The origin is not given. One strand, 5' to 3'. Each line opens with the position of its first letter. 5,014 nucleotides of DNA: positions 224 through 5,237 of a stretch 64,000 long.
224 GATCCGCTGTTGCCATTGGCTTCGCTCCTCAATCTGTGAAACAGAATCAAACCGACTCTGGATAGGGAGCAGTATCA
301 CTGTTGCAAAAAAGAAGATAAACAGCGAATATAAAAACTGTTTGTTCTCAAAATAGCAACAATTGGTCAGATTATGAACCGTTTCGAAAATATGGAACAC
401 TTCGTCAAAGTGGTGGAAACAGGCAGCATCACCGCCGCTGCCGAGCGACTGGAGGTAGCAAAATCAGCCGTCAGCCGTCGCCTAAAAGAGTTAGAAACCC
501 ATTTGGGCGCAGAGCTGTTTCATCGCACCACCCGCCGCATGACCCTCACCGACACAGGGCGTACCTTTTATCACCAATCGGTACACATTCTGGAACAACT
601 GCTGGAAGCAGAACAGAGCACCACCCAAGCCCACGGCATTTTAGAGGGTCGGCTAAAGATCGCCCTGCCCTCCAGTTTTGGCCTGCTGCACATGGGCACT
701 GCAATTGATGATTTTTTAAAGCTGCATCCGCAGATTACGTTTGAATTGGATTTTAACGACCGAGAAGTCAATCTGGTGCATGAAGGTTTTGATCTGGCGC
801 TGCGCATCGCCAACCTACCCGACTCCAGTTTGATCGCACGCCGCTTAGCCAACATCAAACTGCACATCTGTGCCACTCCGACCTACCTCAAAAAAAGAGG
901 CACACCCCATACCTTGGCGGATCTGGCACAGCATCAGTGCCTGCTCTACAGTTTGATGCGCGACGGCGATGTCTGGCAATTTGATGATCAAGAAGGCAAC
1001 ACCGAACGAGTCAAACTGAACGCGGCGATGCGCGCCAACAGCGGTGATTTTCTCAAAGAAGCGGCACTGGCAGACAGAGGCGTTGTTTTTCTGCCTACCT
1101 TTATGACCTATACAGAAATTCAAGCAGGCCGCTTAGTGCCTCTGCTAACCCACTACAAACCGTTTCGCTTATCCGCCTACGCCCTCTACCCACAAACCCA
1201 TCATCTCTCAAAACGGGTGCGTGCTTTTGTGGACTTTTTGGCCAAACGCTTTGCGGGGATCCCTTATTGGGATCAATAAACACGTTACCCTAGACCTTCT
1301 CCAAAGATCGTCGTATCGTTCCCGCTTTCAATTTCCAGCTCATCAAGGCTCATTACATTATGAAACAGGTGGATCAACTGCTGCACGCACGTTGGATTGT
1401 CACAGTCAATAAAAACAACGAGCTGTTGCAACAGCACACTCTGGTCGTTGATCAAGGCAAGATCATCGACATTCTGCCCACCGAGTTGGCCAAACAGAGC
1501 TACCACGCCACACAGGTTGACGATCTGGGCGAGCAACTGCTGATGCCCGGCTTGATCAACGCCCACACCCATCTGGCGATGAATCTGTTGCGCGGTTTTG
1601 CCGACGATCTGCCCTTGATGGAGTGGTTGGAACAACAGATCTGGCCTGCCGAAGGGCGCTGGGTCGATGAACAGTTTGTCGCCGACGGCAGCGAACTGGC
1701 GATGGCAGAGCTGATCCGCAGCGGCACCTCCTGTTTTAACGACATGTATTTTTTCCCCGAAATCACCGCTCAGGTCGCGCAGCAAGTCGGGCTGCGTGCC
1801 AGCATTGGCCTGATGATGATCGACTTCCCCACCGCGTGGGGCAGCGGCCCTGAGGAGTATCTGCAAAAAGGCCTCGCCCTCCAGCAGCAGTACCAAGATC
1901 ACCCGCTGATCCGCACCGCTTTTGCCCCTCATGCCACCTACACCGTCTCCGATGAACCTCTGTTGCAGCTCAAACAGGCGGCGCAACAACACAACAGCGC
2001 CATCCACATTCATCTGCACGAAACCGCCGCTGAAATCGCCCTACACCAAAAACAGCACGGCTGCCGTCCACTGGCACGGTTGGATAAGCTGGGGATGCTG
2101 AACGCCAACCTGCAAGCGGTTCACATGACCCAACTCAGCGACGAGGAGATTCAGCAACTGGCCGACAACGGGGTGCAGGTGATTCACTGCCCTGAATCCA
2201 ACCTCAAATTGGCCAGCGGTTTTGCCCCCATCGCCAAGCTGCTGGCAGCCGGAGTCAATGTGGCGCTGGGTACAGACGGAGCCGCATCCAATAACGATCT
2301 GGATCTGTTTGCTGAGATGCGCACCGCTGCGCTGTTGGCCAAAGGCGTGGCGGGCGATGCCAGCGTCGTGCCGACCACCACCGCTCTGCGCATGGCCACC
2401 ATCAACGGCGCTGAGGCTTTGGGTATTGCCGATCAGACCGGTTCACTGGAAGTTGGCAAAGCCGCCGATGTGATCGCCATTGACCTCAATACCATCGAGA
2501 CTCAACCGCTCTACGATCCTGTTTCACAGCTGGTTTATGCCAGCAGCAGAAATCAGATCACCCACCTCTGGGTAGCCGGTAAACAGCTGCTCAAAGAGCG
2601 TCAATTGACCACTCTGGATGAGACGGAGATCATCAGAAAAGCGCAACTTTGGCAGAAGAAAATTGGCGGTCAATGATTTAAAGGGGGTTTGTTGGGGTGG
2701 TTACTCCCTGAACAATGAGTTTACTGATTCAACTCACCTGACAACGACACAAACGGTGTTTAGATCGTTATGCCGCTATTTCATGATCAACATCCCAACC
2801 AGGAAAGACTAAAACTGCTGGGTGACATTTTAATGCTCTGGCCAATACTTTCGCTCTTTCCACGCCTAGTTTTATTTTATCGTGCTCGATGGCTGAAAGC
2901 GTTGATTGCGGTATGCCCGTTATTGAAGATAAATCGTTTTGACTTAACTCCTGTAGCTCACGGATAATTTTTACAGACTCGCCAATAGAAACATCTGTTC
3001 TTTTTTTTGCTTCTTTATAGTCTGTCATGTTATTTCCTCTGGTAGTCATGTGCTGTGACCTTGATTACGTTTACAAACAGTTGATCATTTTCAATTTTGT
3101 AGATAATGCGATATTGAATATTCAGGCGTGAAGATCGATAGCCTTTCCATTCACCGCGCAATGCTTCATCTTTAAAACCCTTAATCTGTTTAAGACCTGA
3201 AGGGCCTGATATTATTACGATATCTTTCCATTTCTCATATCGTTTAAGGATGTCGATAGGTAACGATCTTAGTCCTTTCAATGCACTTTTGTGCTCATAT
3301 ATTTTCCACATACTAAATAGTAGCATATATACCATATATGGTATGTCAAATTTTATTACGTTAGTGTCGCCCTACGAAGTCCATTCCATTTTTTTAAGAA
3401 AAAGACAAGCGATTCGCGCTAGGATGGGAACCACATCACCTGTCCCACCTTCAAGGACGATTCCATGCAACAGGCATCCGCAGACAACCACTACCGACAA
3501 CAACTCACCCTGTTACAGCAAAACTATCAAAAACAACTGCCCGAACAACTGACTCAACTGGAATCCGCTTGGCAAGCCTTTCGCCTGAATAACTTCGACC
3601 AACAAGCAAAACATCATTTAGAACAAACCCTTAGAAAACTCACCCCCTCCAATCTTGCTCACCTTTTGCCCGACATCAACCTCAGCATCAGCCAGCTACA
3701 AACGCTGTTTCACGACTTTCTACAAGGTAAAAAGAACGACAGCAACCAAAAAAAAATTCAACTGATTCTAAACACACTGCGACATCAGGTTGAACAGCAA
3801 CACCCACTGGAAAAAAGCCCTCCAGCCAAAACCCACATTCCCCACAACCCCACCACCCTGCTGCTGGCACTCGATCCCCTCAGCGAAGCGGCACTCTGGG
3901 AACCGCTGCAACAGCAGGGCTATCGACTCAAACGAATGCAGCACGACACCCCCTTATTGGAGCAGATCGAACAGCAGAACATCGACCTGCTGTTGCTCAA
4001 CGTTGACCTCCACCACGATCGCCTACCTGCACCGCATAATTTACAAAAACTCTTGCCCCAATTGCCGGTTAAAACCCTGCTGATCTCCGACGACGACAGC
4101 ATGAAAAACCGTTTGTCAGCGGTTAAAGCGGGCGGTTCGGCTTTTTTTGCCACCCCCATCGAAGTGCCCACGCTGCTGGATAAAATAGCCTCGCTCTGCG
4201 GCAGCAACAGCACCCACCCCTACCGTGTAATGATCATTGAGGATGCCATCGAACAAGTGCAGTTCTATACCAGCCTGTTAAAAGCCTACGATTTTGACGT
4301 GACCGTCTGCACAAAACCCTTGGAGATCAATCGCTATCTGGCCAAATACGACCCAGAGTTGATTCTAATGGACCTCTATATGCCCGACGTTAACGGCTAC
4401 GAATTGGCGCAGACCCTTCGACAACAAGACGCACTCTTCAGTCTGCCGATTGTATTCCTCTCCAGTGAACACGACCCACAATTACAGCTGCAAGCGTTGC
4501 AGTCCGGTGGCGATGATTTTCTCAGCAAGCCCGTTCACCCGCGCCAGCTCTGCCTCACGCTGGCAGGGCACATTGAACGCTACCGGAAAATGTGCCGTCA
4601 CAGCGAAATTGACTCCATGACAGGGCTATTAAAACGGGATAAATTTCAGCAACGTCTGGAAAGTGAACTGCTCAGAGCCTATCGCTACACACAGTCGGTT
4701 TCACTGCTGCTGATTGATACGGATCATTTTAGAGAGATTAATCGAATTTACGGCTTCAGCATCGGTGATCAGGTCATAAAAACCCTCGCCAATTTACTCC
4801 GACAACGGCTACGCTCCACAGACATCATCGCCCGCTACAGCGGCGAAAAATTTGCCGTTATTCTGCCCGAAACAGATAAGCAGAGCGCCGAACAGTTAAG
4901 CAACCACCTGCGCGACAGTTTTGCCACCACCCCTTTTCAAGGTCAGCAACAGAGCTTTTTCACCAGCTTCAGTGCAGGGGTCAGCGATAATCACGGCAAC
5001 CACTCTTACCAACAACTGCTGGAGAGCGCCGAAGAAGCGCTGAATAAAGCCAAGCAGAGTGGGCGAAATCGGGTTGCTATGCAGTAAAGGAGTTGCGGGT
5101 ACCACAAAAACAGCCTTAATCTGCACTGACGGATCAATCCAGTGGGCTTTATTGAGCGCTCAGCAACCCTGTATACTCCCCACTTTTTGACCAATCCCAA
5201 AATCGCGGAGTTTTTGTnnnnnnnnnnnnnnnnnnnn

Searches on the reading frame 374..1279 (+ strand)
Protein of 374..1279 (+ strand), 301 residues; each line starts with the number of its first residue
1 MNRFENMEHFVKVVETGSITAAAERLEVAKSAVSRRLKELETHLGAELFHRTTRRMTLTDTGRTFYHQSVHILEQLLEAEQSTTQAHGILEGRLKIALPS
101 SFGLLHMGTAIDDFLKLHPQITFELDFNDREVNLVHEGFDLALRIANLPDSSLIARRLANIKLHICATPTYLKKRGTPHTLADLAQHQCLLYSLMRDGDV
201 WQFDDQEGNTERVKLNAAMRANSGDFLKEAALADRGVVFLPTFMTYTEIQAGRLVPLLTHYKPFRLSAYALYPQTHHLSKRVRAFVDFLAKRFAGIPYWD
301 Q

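Call 67: search_protein_families(library=pfam, proteins=[window:374-1279:+], max_evalue=0.00001)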
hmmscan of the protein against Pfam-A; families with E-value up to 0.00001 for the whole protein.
window:374-1279:+ (301 aa): 2 families
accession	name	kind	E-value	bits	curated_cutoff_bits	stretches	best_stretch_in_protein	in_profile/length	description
PF03466.25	LysR_substrate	-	1e-41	143.1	28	1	90-293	4-208/209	LysR substrate binding domain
PF00126.33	HTH_1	-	4e-23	81.6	26.6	1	5-63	2-60/60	Bacterial regulatory helix-turn-helix protein, lysR family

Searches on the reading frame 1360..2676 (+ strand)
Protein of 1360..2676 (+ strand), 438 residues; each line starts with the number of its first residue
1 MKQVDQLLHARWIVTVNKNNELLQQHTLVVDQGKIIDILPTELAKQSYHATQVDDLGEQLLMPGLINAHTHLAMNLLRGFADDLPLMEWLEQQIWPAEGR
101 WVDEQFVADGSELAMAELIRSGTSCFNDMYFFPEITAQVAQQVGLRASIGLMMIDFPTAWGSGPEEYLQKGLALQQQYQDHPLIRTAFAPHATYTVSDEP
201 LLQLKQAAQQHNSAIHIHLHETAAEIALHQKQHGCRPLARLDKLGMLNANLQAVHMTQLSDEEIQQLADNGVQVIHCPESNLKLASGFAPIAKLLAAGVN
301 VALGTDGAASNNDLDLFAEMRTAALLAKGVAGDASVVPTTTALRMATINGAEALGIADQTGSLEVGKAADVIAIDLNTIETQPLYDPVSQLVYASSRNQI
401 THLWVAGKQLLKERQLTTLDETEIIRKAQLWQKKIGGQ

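Call 41: search_protein_families(library=pfam, proteins=[window:1360-2676:+], max_evalue=0.001)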
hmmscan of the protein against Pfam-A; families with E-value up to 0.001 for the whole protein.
window:1360-2676:+ (438 aa): 2 families
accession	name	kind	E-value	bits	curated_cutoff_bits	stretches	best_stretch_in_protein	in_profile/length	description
PF01979.26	Amidohydro_1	-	1.2e-73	248.8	25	1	61-409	2-344/345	Amidohydrolase family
PF07969.17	Amidohydro_3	-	5.7e-23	82.6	29.7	1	185-409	244-470/472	Amidohydrolase family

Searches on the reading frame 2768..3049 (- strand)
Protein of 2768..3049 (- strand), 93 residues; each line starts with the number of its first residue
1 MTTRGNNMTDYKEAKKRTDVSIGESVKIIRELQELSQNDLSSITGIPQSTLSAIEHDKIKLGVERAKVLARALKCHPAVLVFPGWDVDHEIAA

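Call 41: search_protein_families(library=pfam, proteins=[window:2768-3049:-], max_evalue=0.001)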
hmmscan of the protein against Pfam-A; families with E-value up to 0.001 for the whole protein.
window:2768-3049:- (93 aa): 5 families
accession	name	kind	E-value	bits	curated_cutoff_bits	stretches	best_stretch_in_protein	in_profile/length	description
PF01381.28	HTH_3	-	6.7e-12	45.7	23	1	27-79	2-54/55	Helix-turn-helix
PF12844.13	HTH_19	-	1.7e-06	28.3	30.2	1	23-74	1-52/64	Helix-turn-helix domain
PF13443.12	HTH_26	-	1.3e-05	25.8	22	1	32-78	8-55/63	Cro/C1-type HTH DNA-binding domain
PF13413.12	HTH_25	-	0.00019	21.6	24.6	1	29-60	5-36/62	Helix-turn-helix domain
PF13560.12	HTH_31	-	0.0008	20.1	27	0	23-78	3-59/64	Helix-turn-helix domain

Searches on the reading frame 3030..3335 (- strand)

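Call 41: search_protein_families(library=pfam, proteins=[window:3030-3335:-], max_evalue=0.001)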
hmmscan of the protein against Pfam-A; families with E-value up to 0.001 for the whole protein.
window:3030-3335:- (101 aa): 1 family
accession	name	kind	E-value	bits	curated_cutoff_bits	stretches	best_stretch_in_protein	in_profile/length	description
PF06769.20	YoeB_toxin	-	0.00027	21.3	27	1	55-89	40-74/80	YoeB-like toxin of bacterial type II toxin-antitoxin system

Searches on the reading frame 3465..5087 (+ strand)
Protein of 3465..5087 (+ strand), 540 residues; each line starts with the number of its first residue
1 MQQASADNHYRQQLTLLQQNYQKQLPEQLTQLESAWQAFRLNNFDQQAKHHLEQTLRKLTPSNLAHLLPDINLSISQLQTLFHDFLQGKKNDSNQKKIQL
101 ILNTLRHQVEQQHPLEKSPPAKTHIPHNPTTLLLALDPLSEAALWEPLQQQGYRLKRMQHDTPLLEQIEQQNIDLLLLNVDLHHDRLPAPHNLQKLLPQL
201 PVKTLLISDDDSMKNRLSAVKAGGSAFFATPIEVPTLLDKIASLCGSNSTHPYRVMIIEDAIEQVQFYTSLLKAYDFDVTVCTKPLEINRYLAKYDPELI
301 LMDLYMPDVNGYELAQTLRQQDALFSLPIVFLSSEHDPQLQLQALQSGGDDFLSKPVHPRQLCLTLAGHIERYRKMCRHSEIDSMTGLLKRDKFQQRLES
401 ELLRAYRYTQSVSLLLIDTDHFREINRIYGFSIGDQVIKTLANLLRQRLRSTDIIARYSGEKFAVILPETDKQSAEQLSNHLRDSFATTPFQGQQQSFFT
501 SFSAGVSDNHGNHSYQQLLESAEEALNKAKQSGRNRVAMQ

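Call 41: search_protein_families(library=pfam, proteins=[window:3465-5087:+], max_evalue=0.001)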
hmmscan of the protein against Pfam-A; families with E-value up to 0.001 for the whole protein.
window:3465-5087:+ (540 aa): 4 families
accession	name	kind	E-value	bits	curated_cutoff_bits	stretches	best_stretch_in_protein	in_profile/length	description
PF00990.26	GGDEF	-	3.3e-40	137.9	23.8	1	381-536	2-161/161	Diguanylate cyclase, GGDEF domain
PF00072.30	Response_reg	-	1.7e-28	99.5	30.2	1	255-364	1-108/111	Response regulator receiver domain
PF22335.1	Cas10-Cmr2_palm2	-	2.2e-05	25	27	1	461-538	60-133/133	Cas10/Cmr2, second palm domain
PF17853.6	GGDEF_2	-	9.5e-05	23.1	24.5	1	433-526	33-114/116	GGDEF-like domain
